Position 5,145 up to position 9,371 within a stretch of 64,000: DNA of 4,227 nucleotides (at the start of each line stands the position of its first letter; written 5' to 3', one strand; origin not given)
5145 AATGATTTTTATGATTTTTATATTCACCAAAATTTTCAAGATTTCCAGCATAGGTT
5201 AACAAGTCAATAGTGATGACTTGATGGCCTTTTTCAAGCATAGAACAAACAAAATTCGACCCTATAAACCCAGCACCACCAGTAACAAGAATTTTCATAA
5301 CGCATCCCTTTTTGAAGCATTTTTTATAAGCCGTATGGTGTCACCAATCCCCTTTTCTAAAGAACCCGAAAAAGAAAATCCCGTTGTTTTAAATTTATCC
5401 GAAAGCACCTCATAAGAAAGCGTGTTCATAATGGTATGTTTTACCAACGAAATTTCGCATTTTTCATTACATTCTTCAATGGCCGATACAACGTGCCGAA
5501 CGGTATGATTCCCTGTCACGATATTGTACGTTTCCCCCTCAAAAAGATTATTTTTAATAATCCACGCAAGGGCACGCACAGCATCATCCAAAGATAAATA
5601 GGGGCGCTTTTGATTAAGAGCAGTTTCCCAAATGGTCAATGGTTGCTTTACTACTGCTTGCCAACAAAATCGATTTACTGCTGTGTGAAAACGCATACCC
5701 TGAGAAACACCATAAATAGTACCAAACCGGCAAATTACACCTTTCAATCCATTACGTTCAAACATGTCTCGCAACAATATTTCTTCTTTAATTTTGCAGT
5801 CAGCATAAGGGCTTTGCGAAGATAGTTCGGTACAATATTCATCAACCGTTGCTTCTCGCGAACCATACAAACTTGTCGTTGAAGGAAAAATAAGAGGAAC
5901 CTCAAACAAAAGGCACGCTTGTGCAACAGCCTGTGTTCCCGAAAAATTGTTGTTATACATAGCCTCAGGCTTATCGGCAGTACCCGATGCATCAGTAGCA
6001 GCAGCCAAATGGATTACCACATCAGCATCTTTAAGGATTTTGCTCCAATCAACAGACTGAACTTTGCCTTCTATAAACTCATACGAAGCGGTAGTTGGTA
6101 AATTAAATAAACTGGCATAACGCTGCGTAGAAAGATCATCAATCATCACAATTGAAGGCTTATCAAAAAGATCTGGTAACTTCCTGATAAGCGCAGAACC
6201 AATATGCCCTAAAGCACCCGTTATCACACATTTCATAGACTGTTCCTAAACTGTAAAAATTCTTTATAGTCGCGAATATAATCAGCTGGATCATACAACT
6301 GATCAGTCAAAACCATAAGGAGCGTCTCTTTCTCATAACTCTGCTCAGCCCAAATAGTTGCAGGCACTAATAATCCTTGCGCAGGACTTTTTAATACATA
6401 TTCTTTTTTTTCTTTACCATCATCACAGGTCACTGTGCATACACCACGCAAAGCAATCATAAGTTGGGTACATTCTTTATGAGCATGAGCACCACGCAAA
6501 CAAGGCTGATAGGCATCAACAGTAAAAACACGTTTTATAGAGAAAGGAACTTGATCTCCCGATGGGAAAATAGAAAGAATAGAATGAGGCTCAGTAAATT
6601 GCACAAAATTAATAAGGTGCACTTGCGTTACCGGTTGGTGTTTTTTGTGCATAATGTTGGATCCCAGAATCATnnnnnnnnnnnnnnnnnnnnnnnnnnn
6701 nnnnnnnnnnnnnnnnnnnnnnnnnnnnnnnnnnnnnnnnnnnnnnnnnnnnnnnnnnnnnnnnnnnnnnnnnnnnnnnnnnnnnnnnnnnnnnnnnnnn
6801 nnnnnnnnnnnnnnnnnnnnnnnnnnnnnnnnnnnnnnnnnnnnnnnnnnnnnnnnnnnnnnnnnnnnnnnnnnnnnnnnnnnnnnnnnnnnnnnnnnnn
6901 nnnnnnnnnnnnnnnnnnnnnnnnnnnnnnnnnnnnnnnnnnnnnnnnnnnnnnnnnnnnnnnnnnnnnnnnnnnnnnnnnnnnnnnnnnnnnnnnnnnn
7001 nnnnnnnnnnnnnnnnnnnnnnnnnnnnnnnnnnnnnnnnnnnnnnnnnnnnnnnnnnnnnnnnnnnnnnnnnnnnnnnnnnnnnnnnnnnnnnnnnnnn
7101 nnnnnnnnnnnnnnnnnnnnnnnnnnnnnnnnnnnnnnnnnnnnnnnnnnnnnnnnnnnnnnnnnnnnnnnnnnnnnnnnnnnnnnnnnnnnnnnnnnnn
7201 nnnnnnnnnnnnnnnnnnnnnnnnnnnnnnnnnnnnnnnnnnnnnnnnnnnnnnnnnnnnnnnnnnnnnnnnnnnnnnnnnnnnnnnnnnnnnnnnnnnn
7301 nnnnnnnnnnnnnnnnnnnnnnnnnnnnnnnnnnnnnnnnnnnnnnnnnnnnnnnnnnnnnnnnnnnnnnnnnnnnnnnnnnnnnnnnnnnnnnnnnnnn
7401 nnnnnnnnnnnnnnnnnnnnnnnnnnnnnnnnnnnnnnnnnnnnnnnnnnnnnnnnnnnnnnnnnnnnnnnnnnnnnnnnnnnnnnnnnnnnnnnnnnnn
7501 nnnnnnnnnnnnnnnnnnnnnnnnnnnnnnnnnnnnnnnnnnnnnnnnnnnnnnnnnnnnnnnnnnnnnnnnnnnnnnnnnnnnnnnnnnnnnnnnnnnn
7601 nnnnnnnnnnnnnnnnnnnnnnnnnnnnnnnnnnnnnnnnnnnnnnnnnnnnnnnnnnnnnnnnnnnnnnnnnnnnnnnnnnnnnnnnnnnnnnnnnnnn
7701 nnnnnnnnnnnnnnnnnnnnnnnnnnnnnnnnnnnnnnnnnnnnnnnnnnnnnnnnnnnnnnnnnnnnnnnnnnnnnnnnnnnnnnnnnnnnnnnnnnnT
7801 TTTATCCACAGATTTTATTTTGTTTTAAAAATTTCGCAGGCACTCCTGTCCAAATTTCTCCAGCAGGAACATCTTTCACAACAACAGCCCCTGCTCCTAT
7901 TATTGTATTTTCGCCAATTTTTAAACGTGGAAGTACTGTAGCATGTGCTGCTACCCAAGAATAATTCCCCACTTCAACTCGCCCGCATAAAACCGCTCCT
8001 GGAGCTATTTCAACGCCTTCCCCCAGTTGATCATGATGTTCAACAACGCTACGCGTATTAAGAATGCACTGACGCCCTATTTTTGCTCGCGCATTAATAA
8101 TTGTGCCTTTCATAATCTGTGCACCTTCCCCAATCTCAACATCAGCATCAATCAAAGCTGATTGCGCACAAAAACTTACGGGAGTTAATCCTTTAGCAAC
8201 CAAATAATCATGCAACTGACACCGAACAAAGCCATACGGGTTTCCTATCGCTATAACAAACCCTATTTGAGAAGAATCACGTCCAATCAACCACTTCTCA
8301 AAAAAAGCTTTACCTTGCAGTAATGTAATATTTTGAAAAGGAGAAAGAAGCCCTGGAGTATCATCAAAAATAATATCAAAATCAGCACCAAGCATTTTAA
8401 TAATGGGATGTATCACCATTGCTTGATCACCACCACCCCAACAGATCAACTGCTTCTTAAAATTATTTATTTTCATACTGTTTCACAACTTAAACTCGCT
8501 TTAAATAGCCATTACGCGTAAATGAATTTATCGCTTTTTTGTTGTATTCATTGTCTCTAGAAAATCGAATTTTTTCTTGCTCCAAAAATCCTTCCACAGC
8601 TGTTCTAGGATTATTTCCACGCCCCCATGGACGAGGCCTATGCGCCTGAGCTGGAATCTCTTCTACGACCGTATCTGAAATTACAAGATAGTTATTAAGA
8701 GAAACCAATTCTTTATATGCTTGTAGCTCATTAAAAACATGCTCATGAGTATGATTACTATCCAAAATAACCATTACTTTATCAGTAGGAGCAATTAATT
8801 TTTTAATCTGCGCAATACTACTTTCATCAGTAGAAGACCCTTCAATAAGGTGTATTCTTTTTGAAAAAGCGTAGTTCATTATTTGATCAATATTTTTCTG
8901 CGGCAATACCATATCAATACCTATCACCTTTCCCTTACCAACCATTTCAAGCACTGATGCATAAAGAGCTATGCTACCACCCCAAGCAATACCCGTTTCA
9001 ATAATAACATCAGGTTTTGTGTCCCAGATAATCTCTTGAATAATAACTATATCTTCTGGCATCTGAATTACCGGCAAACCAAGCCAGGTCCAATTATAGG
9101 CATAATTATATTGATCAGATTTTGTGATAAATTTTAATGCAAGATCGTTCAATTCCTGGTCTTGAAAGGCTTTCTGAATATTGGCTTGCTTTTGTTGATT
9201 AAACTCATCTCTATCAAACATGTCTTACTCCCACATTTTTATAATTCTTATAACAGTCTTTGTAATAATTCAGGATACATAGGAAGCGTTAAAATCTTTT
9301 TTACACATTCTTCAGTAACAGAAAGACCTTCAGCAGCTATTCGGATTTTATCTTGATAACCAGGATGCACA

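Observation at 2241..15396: GT4 glycosyltransferase split at its interdomain linker, with halves flanking an 11.9-kb, 13-gene sugar cassette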

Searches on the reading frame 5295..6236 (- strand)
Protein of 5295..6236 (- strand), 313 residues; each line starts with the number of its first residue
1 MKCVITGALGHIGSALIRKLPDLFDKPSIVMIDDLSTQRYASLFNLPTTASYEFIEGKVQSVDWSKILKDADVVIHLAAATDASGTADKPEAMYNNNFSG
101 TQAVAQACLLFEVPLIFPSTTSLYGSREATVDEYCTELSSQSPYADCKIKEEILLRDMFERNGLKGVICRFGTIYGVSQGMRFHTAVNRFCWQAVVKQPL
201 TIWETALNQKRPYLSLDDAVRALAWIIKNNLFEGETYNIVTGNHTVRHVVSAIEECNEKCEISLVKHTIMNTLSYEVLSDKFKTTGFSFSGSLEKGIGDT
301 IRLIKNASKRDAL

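Call 4: search_protein_families(library=pfam, proteins=[window:5295-6236:-], max_evalue=0.01)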
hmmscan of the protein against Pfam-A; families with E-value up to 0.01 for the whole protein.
window:5295-6236:- (313 aa): 7 families
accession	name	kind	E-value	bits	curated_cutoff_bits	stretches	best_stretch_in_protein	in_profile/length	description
PF01370.27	Epimerase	-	1.4e-33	116.8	20.9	1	4-239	2-239/240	NAD dependent epimerase/dehydratase family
PF16363.11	GDP_Man_Dehyd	-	7e-22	78.8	27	1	5-259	2-269/332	GDP-mannose 4,6 dehydratase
PF01073.25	3Beta_HSD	-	4.7e-15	55.8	22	1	4-178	1-185/280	3-beta hydroxysteroid dehydrogenase/isomerase family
PF04321.23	RmlD_sub_bind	-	8.1e-12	45.2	27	1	1-185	1-161/287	RmlD substrate binding domain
PF07993.18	NAD_binding_4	-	8.5e-10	38.6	20.1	1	61-179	79-212/258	Male sterility protein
PF02719.21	Polysacc_synt_2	-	8.7e-07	28.8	20.2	1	4-142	2-156/293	Polysaccharide biosynthesis protein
PF00056.29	Ldh_1_N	-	0.0035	17.8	27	1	1-86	1-85/141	lactate/malate dehydrogenase, NAD binding domain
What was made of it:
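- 5295..6236 (-): NAD-dependent epimerase/reductase. Pfam Epimerase, 1.4e-33 (call 4).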

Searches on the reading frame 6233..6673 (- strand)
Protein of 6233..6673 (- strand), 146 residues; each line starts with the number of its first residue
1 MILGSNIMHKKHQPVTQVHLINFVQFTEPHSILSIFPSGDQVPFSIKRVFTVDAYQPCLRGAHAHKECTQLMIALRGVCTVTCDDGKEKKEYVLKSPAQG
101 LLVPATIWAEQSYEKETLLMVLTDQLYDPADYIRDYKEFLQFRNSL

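Call 4: search_protein_families(library=pfam, proteins=[window:6233-6673:-], max_evalue=0.01)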
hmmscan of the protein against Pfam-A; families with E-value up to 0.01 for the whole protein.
window:6233-6673:- (146 aa): 1 family
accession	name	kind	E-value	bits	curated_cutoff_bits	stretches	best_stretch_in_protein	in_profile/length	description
PF05523.17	FdtA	-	2.5e-39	134.5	23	1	17-143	2-130/131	WxcM-like, C-terminal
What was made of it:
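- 6233..6673 (-): FdtA/WxcM-like sugar 3,4-ketoisomerase. Pfam FdtA, 2.5e-39 (call 4).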

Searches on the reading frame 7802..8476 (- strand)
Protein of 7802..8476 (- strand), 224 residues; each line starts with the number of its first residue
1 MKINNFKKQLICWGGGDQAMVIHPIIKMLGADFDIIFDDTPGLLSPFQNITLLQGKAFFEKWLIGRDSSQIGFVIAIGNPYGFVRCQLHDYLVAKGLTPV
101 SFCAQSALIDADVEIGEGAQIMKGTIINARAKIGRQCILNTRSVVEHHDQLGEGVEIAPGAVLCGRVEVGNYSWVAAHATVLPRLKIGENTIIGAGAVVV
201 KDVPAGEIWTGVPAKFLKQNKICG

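Call 4: search_protein_families(library=pfam, proteins=[window:7802-8476:-], max_evalue=0.01)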
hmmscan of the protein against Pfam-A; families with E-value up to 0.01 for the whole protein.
window:7802-8476:- (224 aa): 5 families
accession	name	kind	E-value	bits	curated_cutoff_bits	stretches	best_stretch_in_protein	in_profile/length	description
PF00132.30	Hexapep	-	5.5e-18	64.3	27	4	167-199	2-34/36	Bacterial transferase hexapeptide (six repeats)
PF25084.1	LbH_EIF2B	-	1.2e-06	28.9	54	1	107-171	39-101/105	EIF2B subunit epsilon LbH domain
PF24894.1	Hexapep_GlmU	-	0.00024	21.6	23.3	0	87-157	15-83/104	GlmU-like, C-terminal hexapeptide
PF25247.1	LbH_GLGC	-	0.007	16.8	27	0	111-163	72-123/135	GLGC left-handed parallel beta-helix domain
PF21711.3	DCTN5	-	0.007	16.5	40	0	117-202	43-124/182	Dynactin subunit 5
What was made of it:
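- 7802..8476 (-): Hexapeptide-repeat acyltransferase. Pfam Hexapep, 5.5e-18 (call 4).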

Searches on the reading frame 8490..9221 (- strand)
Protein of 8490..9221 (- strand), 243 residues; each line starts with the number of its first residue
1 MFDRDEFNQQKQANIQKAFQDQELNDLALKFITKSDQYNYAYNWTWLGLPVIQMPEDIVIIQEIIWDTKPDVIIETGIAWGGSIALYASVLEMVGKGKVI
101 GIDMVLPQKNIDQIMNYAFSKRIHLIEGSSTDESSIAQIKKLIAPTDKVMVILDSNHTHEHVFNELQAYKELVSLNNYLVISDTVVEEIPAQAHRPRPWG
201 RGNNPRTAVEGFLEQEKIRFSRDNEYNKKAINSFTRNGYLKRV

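Call 4: search_protein_families(library=pfam, proteins=[window:8490-9221:-], max_evalue=0.01)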
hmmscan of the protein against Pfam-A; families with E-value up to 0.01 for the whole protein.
window:8490-9221:- (243 aa): 2 families
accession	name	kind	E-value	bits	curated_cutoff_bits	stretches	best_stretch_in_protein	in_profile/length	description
PF04989.18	RMNT_CmcI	-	2.4e-69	233.6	23.2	1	39-243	2-206/206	Rhamnosyl O-methyltransferase/CmcI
PF13578.12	Methyltransf_24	-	2.5e-06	28.7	26.3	1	74-183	1-104/105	Methyltransferase domain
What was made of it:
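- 8490..9221 (-): CmcI/rhamnosyl O-methyltransferase-family methyltransferase. Pfam RMNT_CmcI, 2.4e-69 (call 4).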
